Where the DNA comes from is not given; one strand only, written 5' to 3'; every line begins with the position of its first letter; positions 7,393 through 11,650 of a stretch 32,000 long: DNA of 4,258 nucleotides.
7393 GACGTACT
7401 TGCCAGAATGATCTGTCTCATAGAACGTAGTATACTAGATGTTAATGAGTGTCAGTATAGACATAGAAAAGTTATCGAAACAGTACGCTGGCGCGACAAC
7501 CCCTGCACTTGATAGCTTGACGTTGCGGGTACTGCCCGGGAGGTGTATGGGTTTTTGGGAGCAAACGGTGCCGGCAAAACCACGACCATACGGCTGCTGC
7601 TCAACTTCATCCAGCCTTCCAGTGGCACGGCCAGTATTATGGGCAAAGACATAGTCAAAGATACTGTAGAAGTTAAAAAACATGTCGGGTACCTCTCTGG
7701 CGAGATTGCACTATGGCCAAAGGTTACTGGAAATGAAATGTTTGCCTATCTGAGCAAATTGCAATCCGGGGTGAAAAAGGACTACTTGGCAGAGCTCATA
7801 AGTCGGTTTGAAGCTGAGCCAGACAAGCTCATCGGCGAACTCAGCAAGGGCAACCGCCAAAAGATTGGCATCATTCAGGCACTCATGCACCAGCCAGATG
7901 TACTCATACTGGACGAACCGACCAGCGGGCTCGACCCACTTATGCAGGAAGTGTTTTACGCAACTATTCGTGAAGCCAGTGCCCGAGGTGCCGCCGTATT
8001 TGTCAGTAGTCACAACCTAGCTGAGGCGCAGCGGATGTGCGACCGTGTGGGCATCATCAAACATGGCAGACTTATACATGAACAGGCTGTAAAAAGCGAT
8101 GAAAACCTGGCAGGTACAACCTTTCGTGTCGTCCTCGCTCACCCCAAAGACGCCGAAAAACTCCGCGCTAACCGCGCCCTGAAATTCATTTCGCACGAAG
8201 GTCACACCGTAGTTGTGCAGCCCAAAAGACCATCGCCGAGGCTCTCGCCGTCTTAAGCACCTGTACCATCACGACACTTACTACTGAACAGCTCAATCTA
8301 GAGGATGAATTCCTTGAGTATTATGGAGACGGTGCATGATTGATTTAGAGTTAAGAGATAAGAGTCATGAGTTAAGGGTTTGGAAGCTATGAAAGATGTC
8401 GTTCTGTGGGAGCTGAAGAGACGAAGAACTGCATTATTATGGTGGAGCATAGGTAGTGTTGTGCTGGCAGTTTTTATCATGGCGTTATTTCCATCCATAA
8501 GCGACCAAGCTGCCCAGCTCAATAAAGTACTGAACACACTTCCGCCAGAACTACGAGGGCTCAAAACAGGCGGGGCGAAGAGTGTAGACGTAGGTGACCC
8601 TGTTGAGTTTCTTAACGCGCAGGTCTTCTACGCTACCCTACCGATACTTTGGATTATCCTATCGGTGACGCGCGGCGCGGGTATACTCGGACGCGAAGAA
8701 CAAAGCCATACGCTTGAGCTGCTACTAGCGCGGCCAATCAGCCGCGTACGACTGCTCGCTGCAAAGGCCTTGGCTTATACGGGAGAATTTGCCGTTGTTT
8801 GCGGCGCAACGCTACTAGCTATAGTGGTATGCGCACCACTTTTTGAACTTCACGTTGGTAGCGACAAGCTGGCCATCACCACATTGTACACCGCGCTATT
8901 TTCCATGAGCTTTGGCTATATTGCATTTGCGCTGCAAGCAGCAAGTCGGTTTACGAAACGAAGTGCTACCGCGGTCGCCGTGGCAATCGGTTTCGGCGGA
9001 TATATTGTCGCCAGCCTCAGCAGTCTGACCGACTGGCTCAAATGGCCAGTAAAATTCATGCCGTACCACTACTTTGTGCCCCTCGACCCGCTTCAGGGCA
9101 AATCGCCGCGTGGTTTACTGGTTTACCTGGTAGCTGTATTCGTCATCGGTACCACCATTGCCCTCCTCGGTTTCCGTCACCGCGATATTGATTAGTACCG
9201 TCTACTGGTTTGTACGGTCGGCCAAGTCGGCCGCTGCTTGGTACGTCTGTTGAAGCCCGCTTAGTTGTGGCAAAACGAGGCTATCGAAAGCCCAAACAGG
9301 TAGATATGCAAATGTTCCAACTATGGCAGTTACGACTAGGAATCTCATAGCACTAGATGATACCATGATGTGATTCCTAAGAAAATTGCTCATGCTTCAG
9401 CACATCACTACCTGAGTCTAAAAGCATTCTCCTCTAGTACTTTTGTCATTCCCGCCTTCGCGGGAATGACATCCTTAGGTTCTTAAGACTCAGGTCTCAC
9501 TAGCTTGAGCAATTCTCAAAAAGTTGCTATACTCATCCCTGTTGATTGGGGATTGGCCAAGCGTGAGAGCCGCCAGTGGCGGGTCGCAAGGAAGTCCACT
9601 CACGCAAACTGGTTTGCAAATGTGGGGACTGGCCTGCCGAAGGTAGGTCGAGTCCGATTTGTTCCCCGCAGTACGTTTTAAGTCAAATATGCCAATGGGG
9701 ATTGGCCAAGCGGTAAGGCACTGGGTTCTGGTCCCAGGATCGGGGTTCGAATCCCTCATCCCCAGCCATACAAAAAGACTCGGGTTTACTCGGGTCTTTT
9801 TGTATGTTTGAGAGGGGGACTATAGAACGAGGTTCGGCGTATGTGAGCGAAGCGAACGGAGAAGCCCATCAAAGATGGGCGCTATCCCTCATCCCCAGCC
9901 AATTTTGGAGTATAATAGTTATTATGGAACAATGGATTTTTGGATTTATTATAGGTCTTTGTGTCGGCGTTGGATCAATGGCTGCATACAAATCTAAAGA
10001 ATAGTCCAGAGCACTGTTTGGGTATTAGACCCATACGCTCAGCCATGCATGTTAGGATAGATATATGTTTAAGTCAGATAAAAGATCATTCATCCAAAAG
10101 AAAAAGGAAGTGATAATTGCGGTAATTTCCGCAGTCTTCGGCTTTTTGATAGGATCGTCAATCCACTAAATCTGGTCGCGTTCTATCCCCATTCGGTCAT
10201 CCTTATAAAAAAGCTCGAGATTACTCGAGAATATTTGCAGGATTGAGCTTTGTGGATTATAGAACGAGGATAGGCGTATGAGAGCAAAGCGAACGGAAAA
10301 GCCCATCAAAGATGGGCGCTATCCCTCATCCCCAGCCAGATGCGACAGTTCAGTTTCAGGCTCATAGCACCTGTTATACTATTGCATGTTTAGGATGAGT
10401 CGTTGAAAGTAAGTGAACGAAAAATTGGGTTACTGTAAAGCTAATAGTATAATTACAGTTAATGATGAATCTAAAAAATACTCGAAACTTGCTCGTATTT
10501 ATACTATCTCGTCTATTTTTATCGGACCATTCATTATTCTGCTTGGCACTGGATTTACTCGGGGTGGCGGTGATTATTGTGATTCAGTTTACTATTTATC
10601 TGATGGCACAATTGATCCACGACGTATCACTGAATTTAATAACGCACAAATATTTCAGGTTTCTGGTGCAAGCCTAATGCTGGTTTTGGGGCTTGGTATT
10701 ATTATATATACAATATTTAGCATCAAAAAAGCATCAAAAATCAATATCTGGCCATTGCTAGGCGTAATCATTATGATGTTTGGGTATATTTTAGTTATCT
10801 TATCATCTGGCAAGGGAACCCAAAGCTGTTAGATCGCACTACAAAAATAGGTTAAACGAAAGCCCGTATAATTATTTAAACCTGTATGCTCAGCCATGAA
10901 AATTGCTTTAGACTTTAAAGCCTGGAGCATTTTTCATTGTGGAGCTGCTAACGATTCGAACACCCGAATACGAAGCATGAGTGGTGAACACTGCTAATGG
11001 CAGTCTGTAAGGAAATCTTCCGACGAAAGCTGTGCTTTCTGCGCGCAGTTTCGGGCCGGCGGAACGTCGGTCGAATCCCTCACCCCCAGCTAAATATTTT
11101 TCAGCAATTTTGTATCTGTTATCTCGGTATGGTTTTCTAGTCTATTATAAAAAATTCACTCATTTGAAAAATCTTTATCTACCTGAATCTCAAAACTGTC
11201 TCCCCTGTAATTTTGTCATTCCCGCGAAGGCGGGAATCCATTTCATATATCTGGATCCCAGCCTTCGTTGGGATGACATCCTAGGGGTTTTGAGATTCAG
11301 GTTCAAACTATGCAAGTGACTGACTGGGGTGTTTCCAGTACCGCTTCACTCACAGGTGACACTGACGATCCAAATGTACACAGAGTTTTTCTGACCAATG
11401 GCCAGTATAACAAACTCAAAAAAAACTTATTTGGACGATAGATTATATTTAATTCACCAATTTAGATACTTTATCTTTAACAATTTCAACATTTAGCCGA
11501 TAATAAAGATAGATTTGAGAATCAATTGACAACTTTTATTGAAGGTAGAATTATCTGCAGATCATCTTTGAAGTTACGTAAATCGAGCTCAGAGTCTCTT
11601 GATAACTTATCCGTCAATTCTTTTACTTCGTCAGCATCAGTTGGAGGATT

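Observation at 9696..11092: Tandem att-like repeats carrying the exact tRNA-Gln 3' end delimit miniature integrase-less cassettes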

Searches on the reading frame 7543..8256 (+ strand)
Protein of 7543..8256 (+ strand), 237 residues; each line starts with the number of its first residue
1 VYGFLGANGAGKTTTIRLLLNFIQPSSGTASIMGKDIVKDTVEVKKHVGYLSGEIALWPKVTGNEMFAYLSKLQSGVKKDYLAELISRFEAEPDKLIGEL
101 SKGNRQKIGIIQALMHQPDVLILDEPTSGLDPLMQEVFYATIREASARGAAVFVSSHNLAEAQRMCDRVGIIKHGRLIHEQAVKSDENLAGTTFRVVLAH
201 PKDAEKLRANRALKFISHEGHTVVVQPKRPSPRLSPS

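Call 10: search_protein_families(library=pfam, proteins=[window:7543-8256:+], max_evalue=0.01)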
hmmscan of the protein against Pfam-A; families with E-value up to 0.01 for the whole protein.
window:7543-8256:+ (237 aa): 4 families
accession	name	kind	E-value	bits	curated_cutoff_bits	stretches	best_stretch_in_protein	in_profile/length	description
PF00005.33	ABC_tran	-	2.7e-24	86.8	25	1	2-128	14-137/137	ABC transporter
PF13304.12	AAA_21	-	2.6e-14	54.4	27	1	98-159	236-300/304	AAA domain, putative AbiEii toxin, Type IV TA system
PF13401.12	AAA_22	-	0.0018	19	27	1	6-125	12-92/130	AAA domain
PF13175.12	AAA_15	-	0.0032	17.6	32.1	0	4-35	28-55/374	AAA ATPase domain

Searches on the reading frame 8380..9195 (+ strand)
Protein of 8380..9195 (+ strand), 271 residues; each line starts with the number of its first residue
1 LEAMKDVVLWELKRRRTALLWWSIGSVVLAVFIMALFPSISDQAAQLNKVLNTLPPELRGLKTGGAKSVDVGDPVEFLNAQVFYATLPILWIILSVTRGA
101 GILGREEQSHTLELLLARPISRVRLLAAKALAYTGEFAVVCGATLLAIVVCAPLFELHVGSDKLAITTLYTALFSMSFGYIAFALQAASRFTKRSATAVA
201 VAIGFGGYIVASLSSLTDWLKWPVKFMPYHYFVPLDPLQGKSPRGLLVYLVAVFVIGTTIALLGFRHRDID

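Call 10: search_protein_families(library=pfam, proteins=[window:8380-9195:+], max_evalue=0.01)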
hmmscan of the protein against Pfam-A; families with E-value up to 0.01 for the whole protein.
window:8380-9195:+ (271 aa): 5 families
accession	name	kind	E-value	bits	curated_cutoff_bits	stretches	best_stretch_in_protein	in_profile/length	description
PF12679.13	ABC2_membrane_2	-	1.4e-13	51.2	27.2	1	11-205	7-191/283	ABC-2 family transporter protein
PF12730.13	ABC2_membrane_4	-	7.5e-11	42.8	27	1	77-203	46-173/179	ABC-2 family transporter protein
PF12698.13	ABC2_membrane_3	-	1.6e-09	37.8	31.6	1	80-233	161-314/347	ABC-2 family transporter protein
PF01061.29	ABC2_membrane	-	6.4e-06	26.3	26.9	1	11-233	13-203/211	ABC-2 type transporter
PF13346.12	ABC2_membrane_5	-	0.00029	20.9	25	1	83-215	39-166/205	ABC-2 family transporter protein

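Call 14: find_homologous_proteins(query=window:8380-9195:+, max_evalue=1e-10)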
Query window:8380-9195:+ (271 aa): 422 proteins with E <= 1e-10 among 5987 candidates; the best 120 are listed.
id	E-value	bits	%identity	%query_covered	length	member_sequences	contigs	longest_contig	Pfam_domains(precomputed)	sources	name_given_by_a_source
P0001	2.9e-169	580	100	99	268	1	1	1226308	PF12679.14,PF01061.30,PF10920.16,PF12730.14,PF12698.14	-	-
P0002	7.8e-126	437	72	99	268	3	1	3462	PF12679.14,PF10920.16,PF12730.14,PF12698.14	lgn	-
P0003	5.9e-123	428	70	99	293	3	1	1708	PF12679.14,PF10920.16,PF12730.14,PF12698.14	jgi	-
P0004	2.9e-122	426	69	99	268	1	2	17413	PF12679.14,PF10920.16,PF12730.14,PF12698.14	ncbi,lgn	-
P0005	3.5e-121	422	70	99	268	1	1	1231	PF12679.14,PF10920.16,PF12730.14,PF12698.14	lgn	-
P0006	1.3e-120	420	70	99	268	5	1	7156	PF13346.13,PF12679.14,PF10920.16,PF12730.14,PF12698.14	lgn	-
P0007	3.1e-120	419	68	99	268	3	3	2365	PF12679.14,PF10920.16,PF12730.14,PF12698.14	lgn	-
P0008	6.4e-119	415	68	99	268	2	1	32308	PF12679.14,PF10920.16,PF12730.14,PF12698.14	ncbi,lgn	-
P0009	2.4e-117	409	68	99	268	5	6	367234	PF12679.14,PF10920.16,PF12730.14,PF12698.14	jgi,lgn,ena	jgi:ABC-2 type transport system permease protein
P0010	2.6e-117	409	68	99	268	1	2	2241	PF12679.14,PF01061.30,PF10920.16,PF12730.14,PF12698.14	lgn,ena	-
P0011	5.2e-117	408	68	99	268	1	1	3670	PF13346.13,PF12679.14,PF01061.30,PF10920.16,PF12730.14,PF12698.14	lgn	-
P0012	5.8e-117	408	68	99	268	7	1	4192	PF12679.14,PF10920.16,PF12730.14,PF12698.14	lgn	-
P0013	3.6e-116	406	65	99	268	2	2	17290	PF12679.14,PF10920.16,PF12730.14,PF12698.14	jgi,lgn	jgi:ABC-2 type transport system permease protein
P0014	6.0e-116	405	67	99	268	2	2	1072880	PF13346.13,PF12679.14,PF01061.30,PF10920.16,PF12730.14,PF12698.14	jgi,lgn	jgi:ABC-2 type transport system permease protein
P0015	1.0e-115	404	68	99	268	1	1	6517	PF13346.13,PF12679.14,PF10920.16,PF12730.14,PF12698.14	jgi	jgi:ABC-2 type transport system permease protein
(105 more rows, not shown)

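Call 15: find_encoding_contigs(protein=P0001, flank=10000, max_places=5)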
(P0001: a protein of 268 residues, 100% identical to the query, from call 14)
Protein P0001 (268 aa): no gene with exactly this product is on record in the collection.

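Call 16: find_encoding_contigs(protein=P0009, flank=6000, max_places=6)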
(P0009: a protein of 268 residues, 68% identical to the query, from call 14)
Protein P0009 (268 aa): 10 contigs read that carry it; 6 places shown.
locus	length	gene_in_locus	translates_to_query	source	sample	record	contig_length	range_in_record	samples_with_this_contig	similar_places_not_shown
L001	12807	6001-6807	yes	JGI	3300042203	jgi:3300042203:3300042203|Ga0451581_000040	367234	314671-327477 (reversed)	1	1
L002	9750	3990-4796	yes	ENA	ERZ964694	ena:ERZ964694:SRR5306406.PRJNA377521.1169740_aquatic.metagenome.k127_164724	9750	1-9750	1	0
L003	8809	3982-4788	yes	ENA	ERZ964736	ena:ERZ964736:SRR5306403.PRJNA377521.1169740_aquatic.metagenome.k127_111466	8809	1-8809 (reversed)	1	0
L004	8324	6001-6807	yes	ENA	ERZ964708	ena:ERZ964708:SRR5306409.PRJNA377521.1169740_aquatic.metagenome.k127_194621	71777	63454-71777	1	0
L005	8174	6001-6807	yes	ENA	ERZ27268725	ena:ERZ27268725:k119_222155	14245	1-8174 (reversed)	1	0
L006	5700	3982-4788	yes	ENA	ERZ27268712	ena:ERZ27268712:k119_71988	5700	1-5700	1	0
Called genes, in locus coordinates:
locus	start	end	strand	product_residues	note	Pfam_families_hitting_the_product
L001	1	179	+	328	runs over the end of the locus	PF01595:CNNM, PF00571:CBS (faint)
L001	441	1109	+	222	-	PF01476:LysM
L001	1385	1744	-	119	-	-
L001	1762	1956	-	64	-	-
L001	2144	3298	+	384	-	PF01078:Mg_chelatase (faint), PF05496:RuvB_N, PF13191:AAA_16 (faint), PF00004:AAA, PF07728:AAA_5 (faint), PF13401:AAA_22 (faint), PF16193:AAA_assoc_2, PF12002:MgsA_C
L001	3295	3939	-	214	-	PF09509:Hypoth_Ymh (weak)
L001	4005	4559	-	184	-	PF02545:Maf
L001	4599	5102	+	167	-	PF00293:NUDIX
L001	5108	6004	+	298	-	PF00005:ABC_tran, PF13304:AAA_21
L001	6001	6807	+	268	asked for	PF12679:ABC2_membrane_2, PF12730:ABC2_membrane_4, PF12698:ABC2_membrane_3, PF10920:DUF2705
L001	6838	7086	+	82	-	-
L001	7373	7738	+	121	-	-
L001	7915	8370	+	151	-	PF00127:Copper-bind (weak)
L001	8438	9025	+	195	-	PF13628:DUF4142, PF03713:DUF305, PF13628:DUF4142 (weak)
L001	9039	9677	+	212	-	PF13628:DUF4142 (faint), PF03713:DUF305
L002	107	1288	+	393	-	PF05496:RuvB_N, PF06068:TIP49 (faint), PF01078:Mg_chelatase (faint), PF13191:AAA_16 (faint), PF13401:AAA_22 (faint), PF00004:AAA, PF16193:AAA_assoc_2, PF12002:MgsA_C, +1 more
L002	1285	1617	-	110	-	-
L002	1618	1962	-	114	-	-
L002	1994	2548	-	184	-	PF02545:Maf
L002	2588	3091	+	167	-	PF00293:NUDIX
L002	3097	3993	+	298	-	PF00005:ABC_tran, PF13304:AAA_21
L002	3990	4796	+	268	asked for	PF12679:ABC2_membrane_2, PF12730:ABC2_membrane_4, PF12698:ABC2_membrane_3, PF10920:DUF2705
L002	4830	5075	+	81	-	-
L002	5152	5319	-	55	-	-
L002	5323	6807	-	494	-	PF00239:Resolvase, PF07508:Recombinase, PF13408:Zn_ribbon_recom (weak)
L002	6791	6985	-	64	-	-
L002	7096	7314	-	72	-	PF24250:HVO_2718 (weak), PF12844:HTH_19, PF13560:HTH_31, PF01381:HTH_3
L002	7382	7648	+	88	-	-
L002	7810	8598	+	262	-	PF13814:Replic_Relax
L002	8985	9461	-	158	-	PF25958:DUF7995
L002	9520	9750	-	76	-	?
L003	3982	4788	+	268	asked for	PF12679:ABC2_membrane_2, PF12730:ABC2_membrane_4, PF12698:ABC2_membrane_3, PF10920:DUF2705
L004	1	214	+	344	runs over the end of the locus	PF01595:CNNM, PF00571:CBS (faint)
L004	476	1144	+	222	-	PF01476:LysM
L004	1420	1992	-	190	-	-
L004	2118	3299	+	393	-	PF05496:RuvB_N, PF06068:TIP49 (faint), PF01078:Mg_chelatase (faint), PF13191:AAA_16 (faint), PF13401:AAA_22 (faint), PF00004:AAA, PF16193:AAA_assoc_2, PF12002:MgsA_C, +1 more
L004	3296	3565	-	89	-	-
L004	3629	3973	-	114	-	-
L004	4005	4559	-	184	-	PF02545:Maf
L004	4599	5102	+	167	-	PF00293:NUDIX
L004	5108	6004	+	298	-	PF00005:ABC_tran, PF13304:AAA_21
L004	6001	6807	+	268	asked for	PF12679:ABC2_membrane_2, PF12730:ABC2_membrane_4, PF12698:ABC2_membrane_3, PF10920:DUF2705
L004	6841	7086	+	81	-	-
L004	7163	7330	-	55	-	-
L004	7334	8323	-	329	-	?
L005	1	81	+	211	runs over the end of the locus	PF05901:Excalibur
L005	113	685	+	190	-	PF06078:DUF937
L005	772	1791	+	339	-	PF16162:KwaB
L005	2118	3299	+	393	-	PF05496:RuvB_N, PF06068:TIP49 (faint), PF01078:Mg_chelatase (faint), PF13191:AAA_16 (faint), PF13401:AAA_22 (faint), PF00004:AAA, PF16193:AAA_assoc_2, PF12002:MgsA_C, +1 more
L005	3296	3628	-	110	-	-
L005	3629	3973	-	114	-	-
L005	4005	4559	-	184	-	PF02545:Maf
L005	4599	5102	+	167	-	PF00293:NUDIX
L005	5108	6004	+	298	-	PF00005:ABC_tran, PF13304:AAA_21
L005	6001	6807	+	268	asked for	PF12679:ABC2_membrane_2, PF12730:ABC2_membrane_4, PF12698:ABC2_membrane_3, PF10920:DUF2705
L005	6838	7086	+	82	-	-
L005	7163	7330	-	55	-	-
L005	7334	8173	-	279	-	?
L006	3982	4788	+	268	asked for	PF12679:ABC2_membrane_2, PF12730:ABC2_membrane_4, PF12698:ABC2_membrane_3, PF10920:DUF2705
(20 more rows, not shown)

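Call 17: find_encoding_contigs(protein=P0004, flank=6000, max_places=4)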
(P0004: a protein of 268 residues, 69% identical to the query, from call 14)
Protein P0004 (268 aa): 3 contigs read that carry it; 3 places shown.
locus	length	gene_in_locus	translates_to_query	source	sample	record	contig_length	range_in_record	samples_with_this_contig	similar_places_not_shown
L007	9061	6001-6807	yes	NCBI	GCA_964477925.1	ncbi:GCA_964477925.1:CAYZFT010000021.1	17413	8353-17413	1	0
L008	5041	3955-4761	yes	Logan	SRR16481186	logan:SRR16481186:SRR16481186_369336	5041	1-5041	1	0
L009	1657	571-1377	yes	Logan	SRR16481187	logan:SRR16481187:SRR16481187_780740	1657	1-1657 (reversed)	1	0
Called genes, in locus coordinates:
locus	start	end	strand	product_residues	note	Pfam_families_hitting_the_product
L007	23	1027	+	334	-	PF01595:CNNM, PF00571:CBS (faint)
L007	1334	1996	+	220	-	PF01476:LysM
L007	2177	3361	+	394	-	PF05496:RuvB_N, PF05673:DUF815 (faint), PF01078:Mg_chelatase (faint), PF00004:AAA, PF07728:AAA_5 (weak), PF13173:AAA_14 (weak), PF16193:AAA_assoc_2, PF12002:MgsA_C, +2 more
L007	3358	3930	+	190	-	-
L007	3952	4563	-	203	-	PF02545:Maf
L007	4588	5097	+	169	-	PF00293:NUDIX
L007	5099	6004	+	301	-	PF00005:ABC_tran, PF13304:AAA_21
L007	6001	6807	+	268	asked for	PF12679:ABC2_membrane_2, PF12730:ABC2_membrane_4, PF12698:ABC2_membrane_3, PF10920:DUF2705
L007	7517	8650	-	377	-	PF00438:S-AdoMet_synt_N, PF02772:S-AdoMet_synt_M, PF02773:S-AdoMet_synt_C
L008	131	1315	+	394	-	PF05496:RuvB_N, PF05673:DUF815 (faint), PF01078:Mg_chelatase (faint), PF00004:AAA, PF07728:AAA_5 (weak), PF13173:AAA_14 (weak), PF16193:AAA_assoc_2, PF12002:MgsA_C, +2 more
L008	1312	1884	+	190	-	-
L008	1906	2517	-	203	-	PF02545:Maf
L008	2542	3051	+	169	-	PF00293:NUDIX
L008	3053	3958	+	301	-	PF00005:ABC_tran, PF13304:AAA_21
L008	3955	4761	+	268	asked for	PF12679:ABC2_membrane_2, PF12730:ABC2_membrane_4, PF12698:ABC2_membrane_3, PF10920:DUF2705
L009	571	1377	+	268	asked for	PF12679:ABC2_membrane_2, PF12730:ABC2_membrane_4, PF12698:ABC2_membrane_3, PF10920:DUF2705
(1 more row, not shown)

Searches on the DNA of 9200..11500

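Call 8: search_rna_families(source=window, start=9200, end=11500, threshold=evalue, max_evalue=5, show_alignments=4)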
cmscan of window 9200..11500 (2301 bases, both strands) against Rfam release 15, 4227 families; matches with E-value up to 5: 8.
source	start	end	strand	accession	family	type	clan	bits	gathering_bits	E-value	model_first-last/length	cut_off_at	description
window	9696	9765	+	RF00005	tRNA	Gene; tRNA;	CL00001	49.5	29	4.8e-09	1-71/71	no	tRNA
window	11197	11297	-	RF02625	WsnRNA46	Gene; sRNA;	-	37.6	65.3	1.4e-05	1-151/151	no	Wolbachia sRNA 46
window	11209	11283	+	RF03477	MIR862_2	Gene; miRNA;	-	28.7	71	0.0073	1-90/90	no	MIR862_2 microRNA precursor family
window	9419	9493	-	RF02748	FtrB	Gene; sRNA;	-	23.6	66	0.66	1-115/115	no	Francisella sRNA B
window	11182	11301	+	RF03227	mir-2528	Gene; miRNA;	-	21.6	102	0.39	1-118/118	no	mir-2528 microRNA precursor family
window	11242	11295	+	RF01132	sR48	Gene; snRNA; snoRNA; CD-box;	-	18.8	40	3.7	1-59/59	no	Small nucleolar RNA sR48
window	10918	10976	+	RF01841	veev_FSE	Cis-reg; frameshift_element;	-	18.2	55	2.9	1-71/71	no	venezuelan equine encephalitis virus ribosomal frameshift element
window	9717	9763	+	RF01684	mascRNA-menRNA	Gene;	-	16.9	42.5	4.9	1-56/56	no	MALAT1-associated small cytoplasmic RNA/MEN beta RNA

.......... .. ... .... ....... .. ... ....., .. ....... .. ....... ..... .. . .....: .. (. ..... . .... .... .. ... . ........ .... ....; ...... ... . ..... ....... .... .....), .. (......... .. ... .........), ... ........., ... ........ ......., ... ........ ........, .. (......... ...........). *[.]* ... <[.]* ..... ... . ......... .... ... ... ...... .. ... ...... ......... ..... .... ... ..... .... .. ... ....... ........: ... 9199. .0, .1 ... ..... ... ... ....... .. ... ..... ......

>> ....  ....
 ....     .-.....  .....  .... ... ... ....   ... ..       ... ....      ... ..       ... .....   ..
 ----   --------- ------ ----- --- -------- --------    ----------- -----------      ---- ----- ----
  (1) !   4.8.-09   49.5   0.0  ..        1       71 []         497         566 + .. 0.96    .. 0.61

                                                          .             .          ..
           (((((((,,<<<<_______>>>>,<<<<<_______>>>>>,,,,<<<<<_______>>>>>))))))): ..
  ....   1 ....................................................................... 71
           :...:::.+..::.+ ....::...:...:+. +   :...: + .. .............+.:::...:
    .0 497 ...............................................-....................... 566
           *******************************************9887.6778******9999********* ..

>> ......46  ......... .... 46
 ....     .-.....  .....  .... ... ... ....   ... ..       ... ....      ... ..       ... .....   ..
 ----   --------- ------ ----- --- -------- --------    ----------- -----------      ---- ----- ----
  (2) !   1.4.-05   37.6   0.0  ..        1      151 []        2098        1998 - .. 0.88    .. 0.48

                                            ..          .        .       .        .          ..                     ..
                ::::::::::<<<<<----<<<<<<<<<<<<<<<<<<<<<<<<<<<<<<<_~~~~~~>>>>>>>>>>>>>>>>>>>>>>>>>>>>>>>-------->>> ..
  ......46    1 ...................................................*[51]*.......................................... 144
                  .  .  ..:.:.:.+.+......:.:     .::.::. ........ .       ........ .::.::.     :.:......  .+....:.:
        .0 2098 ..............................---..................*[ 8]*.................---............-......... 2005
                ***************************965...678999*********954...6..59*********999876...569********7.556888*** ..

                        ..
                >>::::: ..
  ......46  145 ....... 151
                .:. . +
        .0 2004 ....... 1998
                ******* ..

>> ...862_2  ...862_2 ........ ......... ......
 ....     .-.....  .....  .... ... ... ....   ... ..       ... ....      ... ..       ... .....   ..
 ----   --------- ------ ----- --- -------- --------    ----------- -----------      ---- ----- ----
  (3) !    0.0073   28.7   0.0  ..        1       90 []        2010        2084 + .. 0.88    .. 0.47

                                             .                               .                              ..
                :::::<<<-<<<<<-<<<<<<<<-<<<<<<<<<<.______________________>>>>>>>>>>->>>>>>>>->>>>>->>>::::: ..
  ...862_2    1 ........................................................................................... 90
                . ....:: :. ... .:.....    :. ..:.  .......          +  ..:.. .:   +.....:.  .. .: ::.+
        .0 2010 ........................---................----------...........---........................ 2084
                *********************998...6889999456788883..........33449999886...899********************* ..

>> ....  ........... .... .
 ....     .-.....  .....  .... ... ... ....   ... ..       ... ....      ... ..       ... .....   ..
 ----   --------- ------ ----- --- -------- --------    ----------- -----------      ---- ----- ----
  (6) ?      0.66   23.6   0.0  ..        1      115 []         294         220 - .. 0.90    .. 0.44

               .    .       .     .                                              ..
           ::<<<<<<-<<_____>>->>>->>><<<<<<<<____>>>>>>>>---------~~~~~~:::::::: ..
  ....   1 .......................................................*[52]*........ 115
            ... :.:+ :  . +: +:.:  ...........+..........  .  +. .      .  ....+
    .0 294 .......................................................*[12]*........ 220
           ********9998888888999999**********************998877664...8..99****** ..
